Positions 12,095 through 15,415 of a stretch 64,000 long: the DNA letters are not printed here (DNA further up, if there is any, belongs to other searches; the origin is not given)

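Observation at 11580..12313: ParE-type TA cassette lies between the live 3' end of dnaE2 and a diverged relic of the same 3' end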

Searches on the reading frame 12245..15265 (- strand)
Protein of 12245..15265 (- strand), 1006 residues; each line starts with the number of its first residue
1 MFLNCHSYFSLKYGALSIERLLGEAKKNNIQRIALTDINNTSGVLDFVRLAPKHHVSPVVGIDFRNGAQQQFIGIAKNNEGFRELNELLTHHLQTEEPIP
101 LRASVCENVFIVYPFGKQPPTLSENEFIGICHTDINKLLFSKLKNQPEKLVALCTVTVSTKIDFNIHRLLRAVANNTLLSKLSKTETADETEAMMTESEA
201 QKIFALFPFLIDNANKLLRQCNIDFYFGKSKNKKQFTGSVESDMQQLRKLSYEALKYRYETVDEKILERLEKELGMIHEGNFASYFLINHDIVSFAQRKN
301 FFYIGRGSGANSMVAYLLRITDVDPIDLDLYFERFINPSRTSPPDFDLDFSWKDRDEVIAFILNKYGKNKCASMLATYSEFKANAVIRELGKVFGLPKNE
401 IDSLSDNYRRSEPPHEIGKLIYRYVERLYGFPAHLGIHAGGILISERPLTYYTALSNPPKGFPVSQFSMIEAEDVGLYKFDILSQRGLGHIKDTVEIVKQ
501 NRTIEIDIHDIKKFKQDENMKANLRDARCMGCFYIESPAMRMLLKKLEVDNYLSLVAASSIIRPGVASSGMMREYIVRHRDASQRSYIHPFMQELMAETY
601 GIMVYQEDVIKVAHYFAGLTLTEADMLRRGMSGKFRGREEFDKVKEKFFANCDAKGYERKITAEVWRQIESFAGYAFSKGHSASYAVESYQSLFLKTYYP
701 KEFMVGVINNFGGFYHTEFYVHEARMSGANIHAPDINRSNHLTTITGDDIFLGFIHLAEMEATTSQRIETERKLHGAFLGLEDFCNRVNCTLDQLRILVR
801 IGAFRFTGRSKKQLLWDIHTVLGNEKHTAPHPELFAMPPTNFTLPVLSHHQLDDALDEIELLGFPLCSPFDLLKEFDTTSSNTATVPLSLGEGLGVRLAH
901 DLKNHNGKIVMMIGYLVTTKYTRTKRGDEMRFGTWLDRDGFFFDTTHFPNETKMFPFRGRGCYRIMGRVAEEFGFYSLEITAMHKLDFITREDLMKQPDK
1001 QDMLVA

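Call 4: search_protein_families(library=pfam, proteins=[window:12245-15265:-], max_evalue=0.01)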
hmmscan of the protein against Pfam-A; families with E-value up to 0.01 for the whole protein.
window:12245-15265:- (1006 aa): 4 families
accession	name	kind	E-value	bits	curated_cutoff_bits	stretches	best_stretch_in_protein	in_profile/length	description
PF07733.18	DNA_pol3_alpha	-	7.3e-65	219.6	23.9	1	246-483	2-259/260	Bacterial DNA polymerase III alpha NTPase domain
PF17657.6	DNA_pol3_finger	-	4.9e-39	133.8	22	1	489-655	3-165/166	Bacterial DNA polymerase III alpha subunit finger domain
PF14579.12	HHH_6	-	3.4e-17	62.9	25.6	1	728-814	1-90/90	Helix-hairpin-helix motif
PF02811.25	PHP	-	5.2e-13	50.1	26.4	1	3-92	2-95/164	PHP domain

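Call 5: find_homologous_proteins(query=window:12245-15265:-, max_evalue=1e-20)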
Query window:12245-15265:- (1006 aa): 8000 proteins with E <= 1e-20 among 8000 candidates; the best 120 are listed.
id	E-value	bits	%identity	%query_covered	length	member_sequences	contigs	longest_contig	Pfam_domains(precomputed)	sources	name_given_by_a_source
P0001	0.0e+0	2178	94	100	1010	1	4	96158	PF02811.27,PF14579.13,PF17657.7,PF07733.19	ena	-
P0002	0.0e+0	2172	94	100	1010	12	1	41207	PF02811.27,PF14579.13,PF17657.7,PF07733.19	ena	-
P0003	0.0e+0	2160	93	100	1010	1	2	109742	PF02811.27,PF14579.13,PF17657.7,PF07733.19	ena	-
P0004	0.0e+0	2111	92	99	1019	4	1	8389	PF02811.27,PF14579.13,PF17657.7,PF07733.19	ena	-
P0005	0.0e+0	2106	93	99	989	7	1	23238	PF02811.27,PF14579.13,PF17657.7,PF07733.19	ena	-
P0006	0.0e+0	1496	67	99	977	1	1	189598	PF02811.27,PF14579.13,PF17657.7,PF07733.19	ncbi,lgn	-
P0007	0.0e+0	1394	63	100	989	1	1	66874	PF02811.27,PF14579.13,PF17657.7,PF07733.19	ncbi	ncbi:MAG: DNA polymerase III subunit alpha [Bacteroidia bacterium]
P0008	0.0e+0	1392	63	99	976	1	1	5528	PF02811.27,PF14579.13,PF17657.7,PF07733.19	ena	-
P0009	0.0e+0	1389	62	99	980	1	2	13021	PF02811.27,PF14579.13,PF17657.7,PF07733.19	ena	-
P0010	0.0e+0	1388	62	99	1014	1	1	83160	PF02811.27,PF14579.13,PF17657.7,PF07733.19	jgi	jgi:DNA polymerase-3 subunit alpha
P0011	0.0e+0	1386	62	99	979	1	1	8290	PF02811.27,PF14579.13,PF17657.7,PF07733.19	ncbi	ncbi:MAG: DNA polymerase III subunit alpha [Bacteroidia bacterium]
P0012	0.0e+0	1386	62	99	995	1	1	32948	PF02811.27,PF14579.13,PF17657.7,PF07733.19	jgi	jgi:DNA-directed DNA polymerase III PolC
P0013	0.0e+0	1382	62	99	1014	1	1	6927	PF02811.27,PF14579.13,PF17657.7,PF07733.19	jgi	jgi:DNA polymerase III alpha subunit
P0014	0.0e+0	1379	66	94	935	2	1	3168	PF02811.27,PF14579.13,PF17657.7,PF07733.19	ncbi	ncbi:MAG: DNA polymerase III subunit alpha, partial [Bacteroidota bacterium]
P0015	0.0e+0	1376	61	99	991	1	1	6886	PF02811.27,PF14579.13,PF17657.7,PF07733.19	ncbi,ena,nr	ncbi:MAG TPA: DNA polymerase III subunit alpha [Bacteroidia bacterium]|nr:DNA polymerase III subunit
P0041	0.0e+0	1352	61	99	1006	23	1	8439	PF02811.27,PF14579.13,PF17657.7,PF07733.19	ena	-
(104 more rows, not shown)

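Call 9: find_encoding_contigs(protein=P0001, flank=6000, max_places=4)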
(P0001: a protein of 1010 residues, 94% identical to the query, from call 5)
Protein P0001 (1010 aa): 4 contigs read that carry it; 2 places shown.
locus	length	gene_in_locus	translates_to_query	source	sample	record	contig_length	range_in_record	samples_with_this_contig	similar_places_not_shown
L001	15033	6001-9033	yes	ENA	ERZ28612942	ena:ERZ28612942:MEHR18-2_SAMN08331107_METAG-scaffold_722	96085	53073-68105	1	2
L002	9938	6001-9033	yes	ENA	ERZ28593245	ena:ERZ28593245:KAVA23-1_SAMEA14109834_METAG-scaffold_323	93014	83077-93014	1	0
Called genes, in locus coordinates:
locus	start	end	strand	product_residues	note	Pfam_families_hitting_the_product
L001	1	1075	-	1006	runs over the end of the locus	PF00932:LTD, PF13287:Fn3_assoc, PF13290:CHB_HEX_C_1, PF08757:CotH, PF18962:Por_Secre_tail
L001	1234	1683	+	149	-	PF00293:NUDIX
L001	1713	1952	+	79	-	PF11196:DUF2834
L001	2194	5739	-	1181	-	PF19081:Ig_7 (faint), PF20009:GEVED, PF13585:CHU_C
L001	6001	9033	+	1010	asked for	PF02811:PHP, PF07733:DNA_pol3_alpha, PF17657:DNA_pol3_finger, PF14579:HHH_6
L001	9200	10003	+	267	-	PF01066:CDP-OH_P_transf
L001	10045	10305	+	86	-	PF02700:PurS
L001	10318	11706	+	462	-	PF04389:Peptidase_M28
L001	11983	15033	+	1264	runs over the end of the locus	PF10162:G8 (faint), PF16656:Pur_ac_phosph_N (faint), PF00041:fn3 (weak), PF25059:FN3_DSCAM-DSCAML_C (faint), PF18962:Por_Secre_tail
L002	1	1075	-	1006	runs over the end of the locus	PF00932:LTD, PF13287:Fn3_assoc, PF13290:CHB_HEX_C_1, PF08757:CotH, PF18962:Por_Secre_tail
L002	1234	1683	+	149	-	PF00293:NUDIX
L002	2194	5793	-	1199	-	PF19081:Ig_7 (faint), PF20009:GEVED, PF13585:CHU_C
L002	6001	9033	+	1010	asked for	PF02811:PHP, PF07733:DNA_pol3_alpha, PF17657:DNA_pol3_finger, PF14579:HHH_6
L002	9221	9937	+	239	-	?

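Call 10: find_encoding_contigs(protein=P0004, flank=6000, max_places=4)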
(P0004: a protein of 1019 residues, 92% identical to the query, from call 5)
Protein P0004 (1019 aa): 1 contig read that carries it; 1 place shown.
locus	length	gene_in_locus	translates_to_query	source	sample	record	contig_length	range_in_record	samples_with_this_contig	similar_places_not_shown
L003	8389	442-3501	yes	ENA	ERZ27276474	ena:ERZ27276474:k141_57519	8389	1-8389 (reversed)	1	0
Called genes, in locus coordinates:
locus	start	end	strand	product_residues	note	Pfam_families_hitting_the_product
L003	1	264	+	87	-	?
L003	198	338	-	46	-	-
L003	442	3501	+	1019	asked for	PF02811:PHP, PF07733:DNA_pol3_alpha, PF17657:DNA_pol3_finger, PF14579:HHH_6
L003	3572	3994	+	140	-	-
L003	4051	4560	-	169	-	PF07719:TPR_2 (faint), PF13428:TPR_14 (faint), PF25058:ARM_TT21 (faint), PF25063:ARM_TT21_C (weak), PF13432:TPR_16 (faint), PF13176:TPR_7 (faint), PF13181:TPR_8 (faint), PF13414:TPR_11 (faint), +3 more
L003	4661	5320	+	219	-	PF00106:adh_short, PF01370:Epimerase, PF13460:NAD_binding_10 (weak), PF13561:adh_short_C2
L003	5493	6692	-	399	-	PF00817:IMS, PF21999:IMS_HHH_1 (faint), PF11799:IMS_C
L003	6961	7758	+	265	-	PF01381:HTH_3, PF12844:HTH_19 (weak), PF13560:HTH_31, PF00717:Peptidase_S24 (weak)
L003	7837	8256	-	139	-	PF00334:NDK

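Call 11: find_encoding_contigs(protein=P0005, flank=6000, max_places=4)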
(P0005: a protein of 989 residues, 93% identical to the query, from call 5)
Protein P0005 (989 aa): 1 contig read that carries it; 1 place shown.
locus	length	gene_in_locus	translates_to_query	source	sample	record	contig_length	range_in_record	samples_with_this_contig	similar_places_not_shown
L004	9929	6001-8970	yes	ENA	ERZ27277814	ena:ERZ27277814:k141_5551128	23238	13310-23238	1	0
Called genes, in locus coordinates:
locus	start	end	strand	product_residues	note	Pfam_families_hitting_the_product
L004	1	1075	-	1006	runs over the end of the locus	PF00932:LTD, PF13287:Fn3_assoc, PF13290:CHB_HEX_C_1, PF08757:CotH, PF18962:Por_Secre_tail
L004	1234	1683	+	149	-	PF00293:NUDIX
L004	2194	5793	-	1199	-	PF19081:Ig_7 (faint), PF20009:GEVED, PF13585:CHU_C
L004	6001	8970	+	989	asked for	PF02811:PHP, PF07733:DNA_pol3_alpha, PF17657:DNA_pol3_finger, PF14579:HHH_6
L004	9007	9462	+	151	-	-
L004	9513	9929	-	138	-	?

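Call 20: find_related_loci(query=window:12245-15265:-, collection=genome_contigs, flank=10000)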
Query window:12245-15265:- (1006 aa) in genome_contigs; peptide patterns used: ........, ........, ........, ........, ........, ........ (x = any residue, [..] = any of these).
297 stretches matched a pattern; 219 encode a relative of the query (tblastn E <= 1e-3); the best 80 are kept; 80 distinct loci.
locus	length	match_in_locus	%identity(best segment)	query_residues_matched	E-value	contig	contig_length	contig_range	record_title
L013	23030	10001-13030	94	1-1006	0e+0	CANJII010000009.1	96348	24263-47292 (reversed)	MAG: Chitinophagaceae bacterium isolate RH-23may17-1171 genome assembly, contig: RH-23may17-C1540, whole genome shotgun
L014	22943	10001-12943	92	1-997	0e+0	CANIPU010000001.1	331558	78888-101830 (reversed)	MAG: Chitinophagaceae bacterium isolate RH-14apr17-97 genome assembly, contig: RH-14apr17-C33, whole genome shotgun sequ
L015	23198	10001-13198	88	1-1004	0e+0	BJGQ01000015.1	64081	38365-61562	Bacteroidota bacterium LBMAG_Bacteroidetes_hypo.bin2 DNA, sequence15, whole genome shotgun sequence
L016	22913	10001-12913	51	1-986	0e+0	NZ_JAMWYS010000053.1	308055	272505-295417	Solitalea agri strain MAHUQ-68 GCM70023251_44, whole genome shotgun sequence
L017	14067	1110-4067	52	1-992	0e+0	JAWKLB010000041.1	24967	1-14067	MAG: Chitinophagales bacterium isolate BC3.24 BC3.24.fa-41, whole genome shotgun sequence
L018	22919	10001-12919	50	1-988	0e+0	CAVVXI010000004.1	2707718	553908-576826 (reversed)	MAG: uncultured Bacteroidales bacterium isolate MFD05442.bin.1.81 genome assembly, contig: contig_942, whole genome shot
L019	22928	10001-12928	50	1-992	0e+0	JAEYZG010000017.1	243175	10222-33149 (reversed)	MAG: Bacteroidetes bacterium isolate OH_CBlB_80 k127_338175, whole genome shotgun sequence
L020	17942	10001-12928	50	1-992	0e+0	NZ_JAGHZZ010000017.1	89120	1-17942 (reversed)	MAG: Sporocytophaga sp. isolate BIN9 scaffold17_cov0, whole genome shotgun sequence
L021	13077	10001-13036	49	1-989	0e+0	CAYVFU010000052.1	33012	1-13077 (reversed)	MAG TPA_asm: uncultured Saprospiraceae bacterium isolate SRP268394_co1_160 genome assembly, contig: NODE_2211_length_330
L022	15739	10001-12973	49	3-992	0e+0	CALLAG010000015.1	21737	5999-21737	MAG: uncultured Saprospiraceae bacterium isolate L1_Bin_MAXBIN__101_1 genome assembly, contig: c_000000326878, whole gen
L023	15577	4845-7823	48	1-992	0e+0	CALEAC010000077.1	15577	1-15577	MAG: uncultured Saprospiraceae bacterium isolate L3_Bin_Bin_99_1 genome assembly, contig: c_000000678389, whole genome s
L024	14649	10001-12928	50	1-992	0e+0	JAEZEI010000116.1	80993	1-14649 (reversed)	MAG: Bacteroidetes bacterium isolate OH_CBrB_32 k127_1207398, whole genome shotgun sequence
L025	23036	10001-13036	48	1-989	0e+0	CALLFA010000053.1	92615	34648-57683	MAG: uncultured Saprospiraceae bacterium isolate R1_Bin_Bin_96_sub_1 genome assembly, contig: c_000003652921, whole geno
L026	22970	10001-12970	49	1-992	0e+0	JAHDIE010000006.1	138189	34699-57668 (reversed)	MAG: Saprospiraceae bacterium isolate MAG-86 RZ_328, whole genome shotgun sequence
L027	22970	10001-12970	49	1-989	0e+0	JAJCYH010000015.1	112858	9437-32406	MAG: Saprospiraceae bacterium isolate OFTM152 OFTM152_14, whole genome shotgun sequence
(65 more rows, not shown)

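Call 37: find_encoding_contigs(protein=P0002, flank=6000, max_places=4)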
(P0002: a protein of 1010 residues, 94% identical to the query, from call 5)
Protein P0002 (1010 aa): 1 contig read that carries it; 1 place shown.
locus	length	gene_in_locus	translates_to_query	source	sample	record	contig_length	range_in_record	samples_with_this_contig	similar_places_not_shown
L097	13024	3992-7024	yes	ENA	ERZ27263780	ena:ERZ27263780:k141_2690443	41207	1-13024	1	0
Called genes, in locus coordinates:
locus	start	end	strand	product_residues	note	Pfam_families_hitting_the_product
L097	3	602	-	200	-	?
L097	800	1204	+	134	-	PF00164:Ribosom_S12_S23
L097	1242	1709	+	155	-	PF00177:Ribosomal_S7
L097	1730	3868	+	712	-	PF00009:GTP_EFTU, PF22042:EF-G_D2, PF03144:GTP_EFTU_D2, PF14492:EFG_III, PF16658:RF3_C (weak), PF03764:EFG_IV, PF00679:EFG_C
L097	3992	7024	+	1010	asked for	PF02811:PHP, PF07733:DNA_pol3_alpha, PF17657:DNA_pol3_finger, PF14579:HHH_6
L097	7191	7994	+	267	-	PF01066:CDP-OH_P_transf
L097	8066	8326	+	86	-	PF02700:PurS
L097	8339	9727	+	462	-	PF04389:Peptidase_M28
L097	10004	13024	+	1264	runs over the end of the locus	PF10162:G8 (faint), PF16656:Pur_ac_phosph_N (faint), PF00041:fn3 (weak), PF25059:FN3_DSCAM-DSCAML_C (faint), PF18962:Por_Secre_tail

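Call 38: find_encoding_contigs(protein=P0003, flank=6000, max_places=4)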
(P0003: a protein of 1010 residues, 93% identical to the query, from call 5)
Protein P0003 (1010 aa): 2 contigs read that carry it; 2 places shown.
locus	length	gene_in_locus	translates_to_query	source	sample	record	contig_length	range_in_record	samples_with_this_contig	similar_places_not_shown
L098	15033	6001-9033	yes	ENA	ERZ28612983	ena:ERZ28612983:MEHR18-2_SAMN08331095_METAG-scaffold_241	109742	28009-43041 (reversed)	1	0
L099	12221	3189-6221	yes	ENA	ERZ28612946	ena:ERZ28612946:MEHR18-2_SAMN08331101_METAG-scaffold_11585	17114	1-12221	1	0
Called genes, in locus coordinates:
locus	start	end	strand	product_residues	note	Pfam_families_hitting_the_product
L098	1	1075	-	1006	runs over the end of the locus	PF00932:LTD, PF13287:Fn3_assoc, PF13290:CHB_HEX_C_1, PF08757:CotH, PF18962:Por_Secre_tail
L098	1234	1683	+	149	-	PF00293:NUDIX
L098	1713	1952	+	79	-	PF11196:DUF2834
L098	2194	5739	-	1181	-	PF19081:Ig_7 (faint), PF20009:GEVED, PF13585:CHU_C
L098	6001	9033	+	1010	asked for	PF02811:PHP, PF07733:DNA_pol3_alpha, PF17657:DNA_pol3_finger, PF14579:HHH_6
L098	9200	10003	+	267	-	PF01066:CDP-OH_P_transf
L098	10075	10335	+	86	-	PF02700:PurS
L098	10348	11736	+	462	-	PF04389:Peptidase_M28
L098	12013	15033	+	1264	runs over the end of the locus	PF10162:G8 (faint), PF16656:Pur_ac_phosph_N (faint), PF00041:fn3 (weak), PF25059:FN3_DSCAM-DSCAML_C (faint), PF18962:Por_Secre_tail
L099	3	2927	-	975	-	?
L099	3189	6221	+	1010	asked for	PF02811:PHP, PF07733:DNA_pol3_alpha, PF17657:DNA_pol3_finger, PF14579:HHH_6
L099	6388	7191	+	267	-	PF01066:CDP-OH_P_transf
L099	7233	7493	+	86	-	PF02700:PurS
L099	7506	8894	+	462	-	PF04389:Peptidase_M28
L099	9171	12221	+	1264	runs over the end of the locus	PF10162:G8 (faint), PF16656:Pur_ac_phosph_N (faint), PF00041:fn3 (weak), PF25059:FN3_DSCAM-DSCAML_C (faint), PF18962:Por_Secre_tail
